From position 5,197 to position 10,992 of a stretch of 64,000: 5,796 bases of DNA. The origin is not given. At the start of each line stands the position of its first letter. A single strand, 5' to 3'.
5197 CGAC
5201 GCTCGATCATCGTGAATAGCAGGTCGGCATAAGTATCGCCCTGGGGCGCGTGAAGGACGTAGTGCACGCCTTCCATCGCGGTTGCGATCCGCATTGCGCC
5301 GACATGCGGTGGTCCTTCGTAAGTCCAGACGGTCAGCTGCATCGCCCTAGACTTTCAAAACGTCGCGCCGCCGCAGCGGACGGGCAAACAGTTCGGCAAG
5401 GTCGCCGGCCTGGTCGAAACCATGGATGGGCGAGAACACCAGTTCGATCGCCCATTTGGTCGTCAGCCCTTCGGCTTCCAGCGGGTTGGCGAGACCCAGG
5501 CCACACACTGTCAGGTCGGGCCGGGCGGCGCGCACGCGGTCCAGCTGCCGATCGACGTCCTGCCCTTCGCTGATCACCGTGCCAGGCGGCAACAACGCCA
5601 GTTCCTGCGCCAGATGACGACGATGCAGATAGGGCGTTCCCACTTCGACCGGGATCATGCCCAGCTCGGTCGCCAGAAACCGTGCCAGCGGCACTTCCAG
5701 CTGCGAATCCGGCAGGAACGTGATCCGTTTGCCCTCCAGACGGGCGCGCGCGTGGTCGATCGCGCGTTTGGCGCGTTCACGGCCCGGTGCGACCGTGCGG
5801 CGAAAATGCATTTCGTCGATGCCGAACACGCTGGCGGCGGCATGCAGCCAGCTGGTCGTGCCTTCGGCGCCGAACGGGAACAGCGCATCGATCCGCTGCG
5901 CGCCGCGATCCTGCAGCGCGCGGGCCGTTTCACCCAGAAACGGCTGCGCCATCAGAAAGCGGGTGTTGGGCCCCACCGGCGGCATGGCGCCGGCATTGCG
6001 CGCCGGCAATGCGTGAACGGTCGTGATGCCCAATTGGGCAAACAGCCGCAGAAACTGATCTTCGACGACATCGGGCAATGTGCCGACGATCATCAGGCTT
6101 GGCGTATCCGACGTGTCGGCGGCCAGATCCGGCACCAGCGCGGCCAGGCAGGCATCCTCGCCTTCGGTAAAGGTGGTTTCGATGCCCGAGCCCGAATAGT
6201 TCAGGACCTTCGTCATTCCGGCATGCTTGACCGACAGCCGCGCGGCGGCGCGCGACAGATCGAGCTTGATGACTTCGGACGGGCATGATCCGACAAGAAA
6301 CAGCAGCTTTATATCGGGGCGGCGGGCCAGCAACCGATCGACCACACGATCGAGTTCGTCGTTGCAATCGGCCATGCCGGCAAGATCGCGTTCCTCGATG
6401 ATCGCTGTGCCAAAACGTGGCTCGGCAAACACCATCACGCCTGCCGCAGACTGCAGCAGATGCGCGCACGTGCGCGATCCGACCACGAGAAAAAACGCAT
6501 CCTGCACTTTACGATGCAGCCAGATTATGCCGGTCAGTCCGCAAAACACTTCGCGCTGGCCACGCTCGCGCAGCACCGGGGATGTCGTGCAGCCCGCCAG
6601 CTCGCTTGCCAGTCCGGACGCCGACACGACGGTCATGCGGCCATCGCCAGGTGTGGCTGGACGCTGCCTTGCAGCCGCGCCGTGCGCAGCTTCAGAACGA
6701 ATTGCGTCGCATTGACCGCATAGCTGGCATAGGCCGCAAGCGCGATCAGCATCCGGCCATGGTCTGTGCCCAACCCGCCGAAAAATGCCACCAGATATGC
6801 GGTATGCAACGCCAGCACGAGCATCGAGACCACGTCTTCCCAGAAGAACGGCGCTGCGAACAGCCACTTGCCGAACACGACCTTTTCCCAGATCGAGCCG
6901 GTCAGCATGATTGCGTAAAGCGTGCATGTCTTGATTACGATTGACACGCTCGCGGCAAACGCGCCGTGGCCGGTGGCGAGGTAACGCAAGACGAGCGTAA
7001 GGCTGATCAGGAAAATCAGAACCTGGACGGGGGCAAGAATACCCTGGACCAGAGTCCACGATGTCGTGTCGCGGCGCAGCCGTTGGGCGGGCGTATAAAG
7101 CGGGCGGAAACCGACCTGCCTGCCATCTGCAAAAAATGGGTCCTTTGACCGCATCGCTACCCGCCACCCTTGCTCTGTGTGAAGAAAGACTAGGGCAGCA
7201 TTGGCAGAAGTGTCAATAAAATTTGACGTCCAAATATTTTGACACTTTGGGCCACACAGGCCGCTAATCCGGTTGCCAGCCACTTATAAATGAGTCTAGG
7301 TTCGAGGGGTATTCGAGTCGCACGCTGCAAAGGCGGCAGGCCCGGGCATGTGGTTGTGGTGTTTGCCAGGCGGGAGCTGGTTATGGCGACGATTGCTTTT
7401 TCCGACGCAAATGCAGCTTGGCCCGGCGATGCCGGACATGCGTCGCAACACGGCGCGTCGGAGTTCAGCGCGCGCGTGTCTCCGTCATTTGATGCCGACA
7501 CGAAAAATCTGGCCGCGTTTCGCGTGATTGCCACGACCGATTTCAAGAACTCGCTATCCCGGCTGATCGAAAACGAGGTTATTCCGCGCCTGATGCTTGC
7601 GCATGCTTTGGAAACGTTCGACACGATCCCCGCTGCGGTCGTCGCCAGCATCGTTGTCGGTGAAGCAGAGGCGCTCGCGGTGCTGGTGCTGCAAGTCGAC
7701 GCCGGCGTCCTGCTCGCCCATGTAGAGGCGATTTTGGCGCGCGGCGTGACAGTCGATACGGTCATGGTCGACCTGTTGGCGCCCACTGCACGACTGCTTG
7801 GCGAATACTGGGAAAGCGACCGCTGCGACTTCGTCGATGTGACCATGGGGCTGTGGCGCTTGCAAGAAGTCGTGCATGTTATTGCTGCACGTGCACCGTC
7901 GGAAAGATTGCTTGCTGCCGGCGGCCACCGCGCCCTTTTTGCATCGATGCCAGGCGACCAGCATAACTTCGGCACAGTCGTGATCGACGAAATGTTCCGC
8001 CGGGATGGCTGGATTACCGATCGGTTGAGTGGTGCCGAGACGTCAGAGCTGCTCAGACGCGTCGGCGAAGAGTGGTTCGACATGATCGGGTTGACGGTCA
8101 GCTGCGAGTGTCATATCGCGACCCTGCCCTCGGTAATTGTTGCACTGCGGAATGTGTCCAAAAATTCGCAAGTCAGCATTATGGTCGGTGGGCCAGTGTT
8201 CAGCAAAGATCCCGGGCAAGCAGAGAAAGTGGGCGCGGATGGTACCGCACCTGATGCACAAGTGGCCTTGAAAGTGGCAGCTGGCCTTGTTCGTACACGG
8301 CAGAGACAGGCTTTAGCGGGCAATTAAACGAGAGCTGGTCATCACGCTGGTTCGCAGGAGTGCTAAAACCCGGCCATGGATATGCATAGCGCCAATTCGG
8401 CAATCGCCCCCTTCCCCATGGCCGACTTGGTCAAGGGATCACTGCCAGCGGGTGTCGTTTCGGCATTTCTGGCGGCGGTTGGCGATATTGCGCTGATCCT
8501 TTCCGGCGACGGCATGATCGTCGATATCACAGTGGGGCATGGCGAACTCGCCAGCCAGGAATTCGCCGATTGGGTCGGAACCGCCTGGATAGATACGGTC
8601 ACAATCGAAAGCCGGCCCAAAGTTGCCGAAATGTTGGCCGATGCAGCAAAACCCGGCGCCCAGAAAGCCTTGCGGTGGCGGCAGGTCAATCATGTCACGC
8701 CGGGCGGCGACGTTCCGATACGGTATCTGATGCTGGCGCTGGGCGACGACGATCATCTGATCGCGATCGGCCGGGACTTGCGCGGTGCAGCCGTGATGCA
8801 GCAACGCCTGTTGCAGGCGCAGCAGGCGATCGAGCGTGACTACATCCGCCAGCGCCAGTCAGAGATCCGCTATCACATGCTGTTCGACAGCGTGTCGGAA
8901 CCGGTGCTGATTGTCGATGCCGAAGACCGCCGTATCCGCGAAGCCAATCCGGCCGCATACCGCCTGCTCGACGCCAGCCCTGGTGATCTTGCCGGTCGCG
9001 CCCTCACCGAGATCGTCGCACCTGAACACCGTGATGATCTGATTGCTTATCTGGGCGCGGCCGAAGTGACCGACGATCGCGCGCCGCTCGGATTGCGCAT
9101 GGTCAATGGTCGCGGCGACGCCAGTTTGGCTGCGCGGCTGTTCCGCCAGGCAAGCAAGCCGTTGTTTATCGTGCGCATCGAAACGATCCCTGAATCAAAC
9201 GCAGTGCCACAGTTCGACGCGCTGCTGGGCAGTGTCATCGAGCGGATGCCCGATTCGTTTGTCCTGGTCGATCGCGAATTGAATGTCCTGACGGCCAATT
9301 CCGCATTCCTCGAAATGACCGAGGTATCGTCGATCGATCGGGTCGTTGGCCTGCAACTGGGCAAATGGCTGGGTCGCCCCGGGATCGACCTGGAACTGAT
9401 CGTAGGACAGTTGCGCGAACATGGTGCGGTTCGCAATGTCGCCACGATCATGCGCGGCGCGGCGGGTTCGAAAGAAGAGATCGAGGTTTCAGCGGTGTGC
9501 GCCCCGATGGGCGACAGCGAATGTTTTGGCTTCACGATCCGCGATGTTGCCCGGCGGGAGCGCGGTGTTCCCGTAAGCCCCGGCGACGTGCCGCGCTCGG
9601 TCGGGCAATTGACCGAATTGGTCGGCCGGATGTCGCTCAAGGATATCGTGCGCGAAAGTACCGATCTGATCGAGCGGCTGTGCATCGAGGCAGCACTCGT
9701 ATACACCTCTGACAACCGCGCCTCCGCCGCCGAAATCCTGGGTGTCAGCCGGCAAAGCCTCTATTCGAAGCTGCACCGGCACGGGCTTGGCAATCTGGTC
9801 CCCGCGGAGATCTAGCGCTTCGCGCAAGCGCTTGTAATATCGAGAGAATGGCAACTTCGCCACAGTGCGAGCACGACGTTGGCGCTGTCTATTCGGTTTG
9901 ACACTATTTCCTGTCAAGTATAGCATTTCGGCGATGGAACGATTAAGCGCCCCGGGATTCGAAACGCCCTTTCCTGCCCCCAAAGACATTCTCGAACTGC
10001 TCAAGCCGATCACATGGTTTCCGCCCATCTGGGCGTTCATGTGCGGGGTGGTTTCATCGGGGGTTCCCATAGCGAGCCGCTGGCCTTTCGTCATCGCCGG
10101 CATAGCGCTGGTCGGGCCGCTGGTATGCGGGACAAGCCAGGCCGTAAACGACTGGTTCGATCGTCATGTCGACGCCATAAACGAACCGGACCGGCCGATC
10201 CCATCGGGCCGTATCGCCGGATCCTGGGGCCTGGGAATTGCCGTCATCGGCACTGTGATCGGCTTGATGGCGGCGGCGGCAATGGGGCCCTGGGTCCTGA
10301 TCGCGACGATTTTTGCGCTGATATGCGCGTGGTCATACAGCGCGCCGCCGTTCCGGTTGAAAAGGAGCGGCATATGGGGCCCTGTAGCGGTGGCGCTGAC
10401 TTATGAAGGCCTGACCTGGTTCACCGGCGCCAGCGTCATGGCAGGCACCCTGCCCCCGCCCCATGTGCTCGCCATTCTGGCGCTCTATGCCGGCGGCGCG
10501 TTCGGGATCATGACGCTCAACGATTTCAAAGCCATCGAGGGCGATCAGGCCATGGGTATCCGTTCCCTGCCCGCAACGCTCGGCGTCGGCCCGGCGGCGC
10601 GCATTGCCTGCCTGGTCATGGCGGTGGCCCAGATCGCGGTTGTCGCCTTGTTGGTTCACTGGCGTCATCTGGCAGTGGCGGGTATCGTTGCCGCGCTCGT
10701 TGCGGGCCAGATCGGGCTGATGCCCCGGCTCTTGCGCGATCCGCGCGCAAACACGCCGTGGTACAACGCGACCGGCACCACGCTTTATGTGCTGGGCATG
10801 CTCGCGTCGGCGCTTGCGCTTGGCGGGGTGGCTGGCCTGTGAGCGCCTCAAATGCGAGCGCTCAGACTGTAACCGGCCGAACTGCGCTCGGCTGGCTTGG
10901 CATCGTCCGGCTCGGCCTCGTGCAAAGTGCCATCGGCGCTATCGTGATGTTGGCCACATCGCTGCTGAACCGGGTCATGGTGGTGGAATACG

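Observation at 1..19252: Photosynthesis gene cluster directly abutting a complete RepA-ParAB plasmid replicon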

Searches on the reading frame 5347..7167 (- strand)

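Call 3: search_protein_families(library=pfam, proteins=[window:5347-7167:-])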
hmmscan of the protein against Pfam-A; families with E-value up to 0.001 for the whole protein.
window:5347-7167:- (606 aa): 1 family
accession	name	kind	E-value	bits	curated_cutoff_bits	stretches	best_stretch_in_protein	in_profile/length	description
PF00148.24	Oxidored_nitro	-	2.3e-38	132.5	28.6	1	209-596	1-396/399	Nitrogenase component 1 type Oxidoreductase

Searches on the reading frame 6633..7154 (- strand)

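Call 102: search_protein_families(library=pfam, proteins=[window:6633-7154:-], max_evalue=0.001)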
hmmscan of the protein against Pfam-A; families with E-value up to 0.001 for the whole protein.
window:6633-7154:- (173 aa): 1 family
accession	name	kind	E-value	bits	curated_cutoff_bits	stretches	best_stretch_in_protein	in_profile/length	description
PF07284.16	BCHF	-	1.4e-58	197.3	25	1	20-157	1-138/139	2-vinyl bacteriochlorophyllide hydratase (BCHF)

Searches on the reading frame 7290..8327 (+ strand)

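Call 3: search_protein_families(library=pfam, proteins=[window:7290-8327:+])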
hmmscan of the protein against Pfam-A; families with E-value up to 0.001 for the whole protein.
window:7290-8327:+ (345 aa): 1 family
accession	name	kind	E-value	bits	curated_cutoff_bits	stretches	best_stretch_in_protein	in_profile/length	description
PF02310.24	B12-binding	-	3.8e-13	49.8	32.1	1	214-327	2-120/121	B12 binding domain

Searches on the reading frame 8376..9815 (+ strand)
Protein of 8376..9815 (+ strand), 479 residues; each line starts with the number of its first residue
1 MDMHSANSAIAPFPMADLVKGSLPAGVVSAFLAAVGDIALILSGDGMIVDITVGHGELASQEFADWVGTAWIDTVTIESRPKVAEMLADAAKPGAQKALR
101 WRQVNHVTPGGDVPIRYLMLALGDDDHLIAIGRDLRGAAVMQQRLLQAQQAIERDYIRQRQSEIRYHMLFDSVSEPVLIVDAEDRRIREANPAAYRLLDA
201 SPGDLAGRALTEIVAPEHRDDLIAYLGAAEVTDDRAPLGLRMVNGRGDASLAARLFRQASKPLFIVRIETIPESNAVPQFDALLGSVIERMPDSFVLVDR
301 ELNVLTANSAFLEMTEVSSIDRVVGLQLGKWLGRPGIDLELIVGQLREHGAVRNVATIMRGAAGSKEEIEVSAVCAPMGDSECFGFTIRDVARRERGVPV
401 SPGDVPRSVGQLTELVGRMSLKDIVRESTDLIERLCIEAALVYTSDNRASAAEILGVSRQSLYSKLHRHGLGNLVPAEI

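Call 3: search_protein_families(library=pfam, proteins=[window:8376-9815:+])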
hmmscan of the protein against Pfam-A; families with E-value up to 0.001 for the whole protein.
window:8376-9815:+ (479 aa): 6 families
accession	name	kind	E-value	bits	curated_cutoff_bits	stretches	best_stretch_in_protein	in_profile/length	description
PF13188.13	PAS_8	-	1.5e-16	60.1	21.8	2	165-218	2-55/65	PAS domain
PF08448.16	PAS_4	-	7.3e-12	45.9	23.1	1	170-233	1-63/110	PAS fold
PF00989.32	PAS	-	1.1e-10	41.9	22.6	1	166-220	3-56/113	PAS fold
PF13426.13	PAS_9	-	1.6e-09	38.4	27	1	175-222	2-49/103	PAS domain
PF02954.25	HTH_8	-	6.4e-07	29.4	22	1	432-468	5-41/42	Bacterial regulatory protein, Fis family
PF24820.1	Diguanyl_cycl_sensor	-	0.00023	21.5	28.1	0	171-221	3-52/109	Diguanylate cyclase-like sensor domain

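Call 85: find_encoding_contigs(protein=window:8376-9815:+, flank=10000, max_places=6)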
Protein window:8376-9815:+ (479 aa): no gene with exactly this product is on record in the collection.

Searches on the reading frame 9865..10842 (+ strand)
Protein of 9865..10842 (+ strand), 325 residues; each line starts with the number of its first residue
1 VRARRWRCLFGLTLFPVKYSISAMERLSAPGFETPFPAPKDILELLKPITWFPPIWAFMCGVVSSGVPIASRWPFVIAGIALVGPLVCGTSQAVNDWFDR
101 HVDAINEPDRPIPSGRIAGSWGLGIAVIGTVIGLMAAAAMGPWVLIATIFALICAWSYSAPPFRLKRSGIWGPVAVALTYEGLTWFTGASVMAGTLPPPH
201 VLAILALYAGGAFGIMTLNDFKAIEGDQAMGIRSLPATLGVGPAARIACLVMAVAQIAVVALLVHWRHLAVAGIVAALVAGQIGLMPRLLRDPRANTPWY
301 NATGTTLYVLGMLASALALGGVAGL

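Call 3: search_protein_families(library=pfam, proteins=[window:9865-10842:+])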
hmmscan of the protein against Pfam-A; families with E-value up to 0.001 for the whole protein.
window:9865-10842:+ (325 aa): 1 family
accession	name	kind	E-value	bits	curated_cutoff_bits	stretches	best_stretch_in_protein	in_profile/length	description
PF01040.23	UbiA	-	3.9e-32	111.9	34.2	1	57-299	4-241/250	UbiA prenyltransferase family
